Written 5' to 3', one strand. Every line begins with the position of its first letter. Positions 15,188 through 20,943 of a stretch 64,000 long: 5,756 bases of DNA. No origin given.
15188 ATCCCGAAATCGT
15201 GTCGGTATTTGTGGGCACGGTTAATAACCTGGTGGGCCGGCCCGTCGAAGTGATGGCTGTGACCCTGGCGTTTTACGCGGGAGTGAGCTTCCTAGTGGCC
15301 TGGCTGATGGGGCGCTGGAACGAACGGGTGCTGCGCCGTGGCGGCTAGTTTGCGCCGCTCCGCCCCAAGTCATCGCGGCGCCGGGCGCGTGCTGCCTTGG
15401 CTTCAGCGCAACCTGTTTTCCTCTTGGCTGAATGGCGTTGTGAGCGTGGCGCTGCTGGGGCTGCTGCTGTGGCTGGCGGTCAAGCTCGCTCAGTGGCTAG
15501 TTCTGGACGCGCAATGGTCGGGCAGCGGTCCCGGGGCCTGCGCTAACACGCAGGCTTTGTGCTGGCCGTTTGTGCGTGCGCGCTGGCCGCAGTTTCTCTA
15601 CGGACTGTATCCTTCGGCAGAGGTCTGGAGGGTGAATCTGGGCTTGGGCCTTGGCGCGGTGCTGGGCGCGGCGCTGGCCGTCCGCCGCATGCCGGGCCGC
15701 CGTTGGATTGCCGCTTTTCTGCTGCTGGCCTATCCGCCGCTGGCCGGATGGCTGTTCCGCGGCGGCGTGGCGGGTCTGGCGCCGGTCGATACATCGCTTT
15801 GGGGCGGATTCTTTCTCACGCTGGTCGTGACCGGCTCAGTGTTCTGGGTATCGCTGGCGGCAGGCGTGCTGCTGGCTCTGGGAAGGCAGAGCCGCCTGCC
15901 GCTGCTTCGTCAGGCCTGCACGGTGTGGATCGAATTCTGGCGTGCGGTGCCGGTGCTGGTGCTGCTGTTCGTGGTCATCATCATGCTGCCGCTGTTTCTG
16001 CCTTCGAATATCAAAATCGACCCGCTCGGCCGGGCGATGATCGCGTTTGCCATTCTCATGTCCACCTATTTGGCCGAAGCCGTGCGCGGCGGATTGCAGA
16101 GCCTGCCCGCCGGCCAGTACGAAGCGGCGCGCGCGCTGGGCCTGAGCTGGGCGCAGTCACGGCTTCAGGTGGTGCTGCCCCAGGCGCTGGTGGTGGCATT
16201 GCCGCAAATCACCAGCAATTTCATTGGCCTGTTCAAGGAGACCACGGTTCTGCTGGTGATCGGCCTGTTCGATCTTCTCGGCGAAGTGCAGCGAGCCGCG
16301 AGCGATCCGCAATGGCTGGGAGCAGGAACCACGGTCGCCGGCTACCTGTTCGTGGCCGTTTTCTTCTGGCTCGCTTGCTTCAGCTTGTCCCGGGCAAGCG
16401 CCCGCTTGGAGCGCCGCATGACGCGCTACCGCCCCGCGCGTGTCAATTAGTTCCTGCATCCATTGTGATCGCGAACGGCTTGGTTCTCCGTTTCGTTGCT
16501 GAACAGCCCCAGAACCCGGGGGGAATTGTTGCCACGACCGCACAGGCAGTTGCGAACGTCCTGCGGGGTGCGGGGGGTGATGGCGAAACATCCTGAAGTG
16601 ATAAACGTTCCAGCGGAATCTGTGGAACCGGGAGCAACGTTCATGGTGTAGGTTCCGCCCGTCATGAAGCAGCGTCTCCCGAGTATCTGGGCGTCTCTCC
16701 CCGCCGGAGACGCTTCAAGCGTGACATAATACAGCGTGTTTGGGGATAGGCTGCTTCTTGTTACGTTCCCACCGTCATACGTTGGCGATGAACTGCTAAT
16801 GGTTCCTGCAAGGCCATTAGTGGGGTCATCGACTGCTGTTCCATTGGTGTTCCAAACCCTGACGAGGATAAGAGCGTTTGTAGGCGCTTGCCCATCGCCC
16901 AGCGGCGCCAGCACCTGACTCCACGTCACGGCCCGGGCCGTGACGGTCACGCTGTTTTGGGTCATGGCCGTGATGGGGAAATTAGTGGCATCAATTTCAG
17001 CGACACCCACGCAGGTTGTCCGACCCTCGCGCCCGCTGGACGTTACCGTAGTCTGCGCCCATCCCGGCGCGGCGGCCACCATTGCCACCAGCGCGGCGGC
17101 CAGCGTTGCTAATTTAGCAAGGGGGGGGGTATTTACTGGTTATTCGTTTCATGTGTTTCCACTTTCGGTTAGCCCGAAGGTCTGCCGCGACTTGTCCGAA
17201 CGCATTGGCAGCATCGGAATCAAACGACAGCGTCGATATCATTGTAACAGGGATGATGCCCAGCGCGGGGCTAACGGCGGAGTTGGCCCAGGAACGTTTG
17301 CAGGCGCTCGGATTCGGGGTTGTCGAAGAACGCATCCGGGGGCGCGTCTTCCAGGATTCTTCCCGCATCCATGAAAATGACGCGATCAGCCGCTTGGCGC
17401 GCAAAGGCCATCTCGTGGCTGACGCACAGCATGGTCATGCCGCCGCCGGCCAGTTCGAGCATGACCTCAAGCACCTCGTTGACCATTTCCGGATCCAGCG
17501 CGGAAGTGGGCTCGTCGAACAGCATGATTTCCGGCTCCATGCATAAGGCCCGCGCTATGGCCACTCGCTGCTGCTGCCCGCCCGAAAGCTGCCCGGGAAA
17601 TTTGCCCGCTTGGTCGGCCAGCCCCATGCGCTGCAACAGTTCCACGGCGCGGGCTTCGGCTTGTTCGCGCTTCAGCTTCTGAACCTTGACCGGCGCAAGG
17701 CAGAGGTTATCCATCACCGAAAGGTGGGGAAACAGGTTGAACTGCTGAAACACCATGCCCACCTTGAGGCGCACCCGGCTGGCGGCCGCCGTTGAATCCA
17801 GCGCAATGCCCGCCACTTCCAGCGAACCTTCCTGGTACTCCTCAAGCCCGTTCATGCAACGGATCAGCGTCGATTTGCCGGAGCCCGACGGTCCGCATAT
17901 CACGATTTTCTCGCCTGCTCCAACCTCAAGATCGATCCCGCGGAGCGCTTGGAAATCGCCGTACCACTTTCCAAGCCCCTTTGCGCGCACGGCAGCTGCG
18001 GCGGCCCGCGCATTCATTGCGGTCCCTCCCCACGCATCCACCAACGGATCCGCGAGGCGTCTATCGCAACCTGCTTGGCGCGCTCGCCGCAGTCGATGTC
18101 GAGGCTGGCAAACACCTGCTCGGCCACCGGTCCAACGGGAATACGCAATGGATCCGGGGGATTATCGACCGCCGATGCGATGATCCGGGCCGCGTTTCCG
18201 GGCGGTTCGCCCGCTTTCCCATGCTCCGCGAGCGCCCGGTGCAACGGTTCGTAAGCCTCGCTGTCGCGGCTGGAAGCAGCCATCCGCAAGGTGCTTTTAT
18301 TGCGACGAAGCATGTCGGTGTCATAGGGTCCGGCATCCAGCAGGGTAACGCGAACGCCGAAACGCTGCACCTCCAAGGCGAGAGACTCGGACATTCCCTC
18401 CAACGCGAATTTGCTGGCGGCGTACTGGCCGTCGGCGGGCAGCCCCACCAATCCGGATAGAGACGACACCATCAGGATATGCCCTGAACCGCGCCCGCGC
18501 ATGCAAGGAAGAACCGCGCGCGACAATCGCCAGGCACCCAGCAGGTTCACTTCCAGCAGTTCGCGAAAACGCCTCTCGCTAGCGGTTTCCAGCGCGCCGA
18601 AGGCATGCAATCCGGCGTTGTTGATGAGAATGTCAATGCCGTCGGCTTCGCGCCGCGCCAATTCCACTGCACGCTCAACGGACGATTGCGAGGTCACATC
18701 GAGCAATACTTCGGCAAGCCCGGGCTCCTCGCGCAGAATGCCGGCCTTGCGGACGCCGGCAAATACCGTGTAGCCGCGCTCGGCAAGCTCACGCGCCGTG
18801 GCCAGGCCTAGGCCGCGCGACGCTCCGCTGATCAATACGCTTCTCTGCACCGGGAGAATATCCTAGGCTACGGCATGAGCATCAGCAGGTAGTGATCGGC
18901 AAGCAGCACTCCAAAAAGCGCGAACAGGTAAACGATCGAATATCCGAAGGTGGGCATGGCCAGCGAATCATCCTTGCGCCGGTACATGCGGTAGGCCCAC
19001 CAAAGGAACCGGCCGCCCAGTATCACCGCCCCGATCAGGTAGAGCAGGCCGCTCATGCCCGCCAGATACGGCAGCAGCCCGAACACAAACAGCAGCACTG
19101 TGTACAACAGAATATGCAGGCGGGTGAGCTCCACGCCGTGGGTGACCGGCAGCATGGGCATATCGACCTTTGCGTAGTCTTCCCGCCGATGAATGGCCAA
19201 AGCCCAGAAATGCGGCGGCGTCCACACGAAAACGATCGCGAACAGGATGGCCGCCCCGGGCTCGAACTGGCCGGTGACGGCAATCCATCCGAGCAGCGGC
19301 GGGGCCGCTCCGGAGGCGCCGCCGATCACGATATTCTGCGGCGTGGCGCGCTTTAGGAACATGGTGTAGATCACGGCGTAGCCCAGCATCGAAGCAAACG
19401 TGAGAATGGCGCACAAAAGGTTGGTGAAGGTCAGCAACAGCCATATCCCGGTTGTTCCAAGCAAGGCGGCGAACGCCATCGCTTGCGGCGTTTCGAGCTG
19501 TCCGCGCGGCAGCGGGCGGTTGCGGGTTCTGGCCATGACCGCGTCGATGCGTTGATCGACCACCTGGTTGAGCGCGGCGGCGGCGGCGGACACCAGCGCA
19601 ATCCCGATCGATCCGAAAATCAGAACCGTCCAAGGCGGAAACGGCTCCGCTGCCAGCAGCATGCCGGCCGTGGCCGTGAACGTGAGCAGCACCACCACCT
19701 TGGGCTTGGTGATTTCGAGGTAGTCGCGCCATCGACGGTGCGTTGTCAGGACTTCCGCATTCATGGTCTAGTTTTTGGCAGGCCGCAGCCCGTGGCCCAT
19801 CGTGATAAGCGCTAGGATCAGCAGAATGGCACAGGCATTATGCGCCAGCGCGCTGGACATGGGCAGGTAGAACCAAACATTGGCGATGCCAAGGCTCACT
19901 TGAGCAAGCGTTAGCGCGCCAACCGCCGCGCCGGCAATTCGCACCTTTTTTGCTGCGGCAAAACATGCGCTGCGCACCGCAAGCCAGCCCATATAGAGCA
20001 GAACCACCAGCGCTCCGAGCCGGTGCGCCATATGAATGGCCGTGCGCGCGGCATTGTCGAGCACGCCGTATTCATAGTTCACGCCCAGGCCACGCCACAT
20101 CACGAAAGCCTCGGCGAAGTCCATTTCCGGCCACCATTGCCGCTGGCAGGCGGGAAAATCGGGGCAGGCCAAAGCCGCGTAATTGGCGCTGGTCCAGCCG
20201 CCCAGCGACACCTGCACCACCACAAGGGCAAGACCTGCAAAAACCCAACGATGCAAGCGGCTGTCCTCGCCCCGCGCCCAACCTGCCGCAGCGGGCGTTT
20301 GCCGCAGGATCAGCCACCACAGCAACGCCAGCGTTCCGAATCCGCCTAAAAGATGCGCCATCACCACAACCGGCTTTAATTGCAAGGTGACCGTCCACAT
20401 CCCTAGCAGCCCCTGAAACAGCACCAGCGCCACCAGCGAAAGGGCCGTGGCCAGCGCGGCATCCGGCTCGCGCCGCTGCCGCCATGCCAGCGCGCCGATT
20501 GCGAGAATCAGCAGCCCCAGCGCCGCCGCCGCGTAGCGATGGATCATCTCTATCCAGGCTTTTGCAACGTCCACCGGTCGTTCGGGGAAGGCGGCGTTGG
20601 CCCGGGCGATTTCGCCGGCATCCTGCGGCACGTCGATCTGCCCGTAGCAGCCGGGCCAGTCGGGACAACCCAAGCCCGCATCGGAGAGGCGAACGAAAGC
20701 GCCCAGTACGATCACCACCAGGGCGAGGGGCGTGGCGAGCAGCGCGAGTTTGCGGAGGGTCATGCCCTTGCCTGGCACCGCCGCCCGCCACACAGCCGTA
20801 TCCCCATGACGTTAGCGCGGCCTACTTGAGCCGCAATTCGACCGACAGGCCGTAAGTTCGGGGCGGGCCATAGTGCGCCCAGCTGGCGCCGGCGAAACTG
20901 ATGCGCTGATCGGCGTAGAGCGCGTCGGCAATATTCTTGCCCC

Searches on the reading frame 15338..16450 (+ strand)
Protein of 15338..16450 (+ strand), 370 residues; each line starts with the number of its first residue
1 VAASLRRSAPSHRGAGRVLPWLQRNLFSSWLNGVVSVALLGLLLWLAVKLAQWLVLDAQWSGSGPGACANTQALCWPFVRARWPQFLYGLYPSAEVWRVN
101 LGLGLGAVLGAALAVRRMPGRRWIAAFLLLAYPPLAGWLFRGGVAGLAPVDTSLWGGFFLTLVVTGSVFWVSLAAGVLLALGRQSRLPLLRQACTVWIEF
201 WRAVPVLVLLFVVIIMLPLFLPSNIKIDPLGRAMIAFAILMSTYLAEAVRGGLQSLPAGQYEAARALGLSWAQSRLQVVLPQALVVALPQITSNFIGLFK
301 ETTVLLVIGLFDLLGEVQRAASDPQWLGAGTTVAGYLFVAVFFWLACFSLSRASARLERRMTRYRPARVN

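Call 71: search_protein_families(library=pfam, proteins=[window:15338-16450:+], max_evalue=0.00001)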
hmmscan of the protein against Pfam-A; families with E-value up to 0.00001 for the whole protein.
window:15338-16450:+ (370 aa): 1 family
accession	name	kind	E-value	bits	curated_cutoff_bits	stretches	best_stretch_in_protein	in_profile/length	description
PF00528.27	BPD_transp_1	-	7.8e-24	84.8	26.4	1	173-362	2-183/184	Binding-protein-dependent transport system inner membrane component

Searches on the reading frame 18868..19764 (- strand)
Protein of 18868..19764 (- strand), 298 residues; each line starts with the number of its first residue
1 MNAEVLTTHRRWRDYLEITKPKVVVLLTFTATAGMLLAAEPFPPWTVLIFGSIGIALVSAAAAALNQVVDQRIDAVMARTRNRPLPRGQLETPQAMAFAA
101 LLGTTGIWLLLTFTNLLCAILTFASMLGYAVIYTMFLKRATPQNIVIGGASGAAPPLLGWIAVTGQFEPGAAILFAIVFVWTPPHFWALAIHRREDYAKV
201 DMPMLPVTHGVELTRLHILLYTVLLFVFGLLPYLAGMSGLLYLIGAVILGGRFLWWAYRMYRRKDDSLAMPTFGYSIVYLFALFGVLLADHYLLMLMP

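Call 71: search_protein_families(library=pfam, proteins=[window:18868-19764:-], max_evalue=0.00001)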
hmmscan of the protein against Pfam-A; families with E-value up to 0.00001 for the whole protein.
window:18868-19764:- (298 aa): 1 family
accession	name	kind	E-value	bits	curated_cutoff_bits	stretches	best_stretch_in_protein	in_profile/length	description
PF01040.23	UbiA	-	9.4e-71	238.4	34.2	1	29-273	3-244/250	UbiA prenyltransferase family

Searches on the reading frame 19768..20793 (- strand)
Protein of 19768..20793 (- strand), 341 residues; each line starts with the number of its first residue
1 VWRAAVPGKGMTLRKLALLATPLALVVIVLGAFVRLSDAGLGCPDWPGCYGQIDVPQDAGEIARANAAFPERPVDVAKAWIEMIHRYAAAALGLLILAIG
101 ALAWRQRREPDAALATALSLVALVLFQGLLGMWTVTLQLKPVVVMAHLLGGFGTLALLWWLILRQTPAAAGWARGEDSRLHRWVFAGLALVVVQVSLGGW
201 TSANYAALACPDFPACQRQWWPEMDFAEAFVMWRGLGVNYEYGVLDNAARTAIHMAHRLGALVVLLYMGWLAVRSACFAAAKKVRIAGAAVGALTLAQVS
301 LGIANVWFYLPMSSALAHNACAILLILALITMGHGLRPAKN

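Call 71: search_protein_families(library=pfam, proteins=[window:19768-20793:-], max_evalue=0.00001)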
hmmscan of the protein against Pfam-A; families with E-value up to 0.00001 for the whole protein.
window:19768-20793:- (341 aa): 1 family
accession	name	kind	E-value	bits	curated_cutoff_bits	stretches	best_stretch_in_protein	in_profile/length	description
PF02628.20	COX15-CtaA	-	1.2e-77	261.5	29.9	1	15-329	2-321/322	Cytochrome oxidase assembly protein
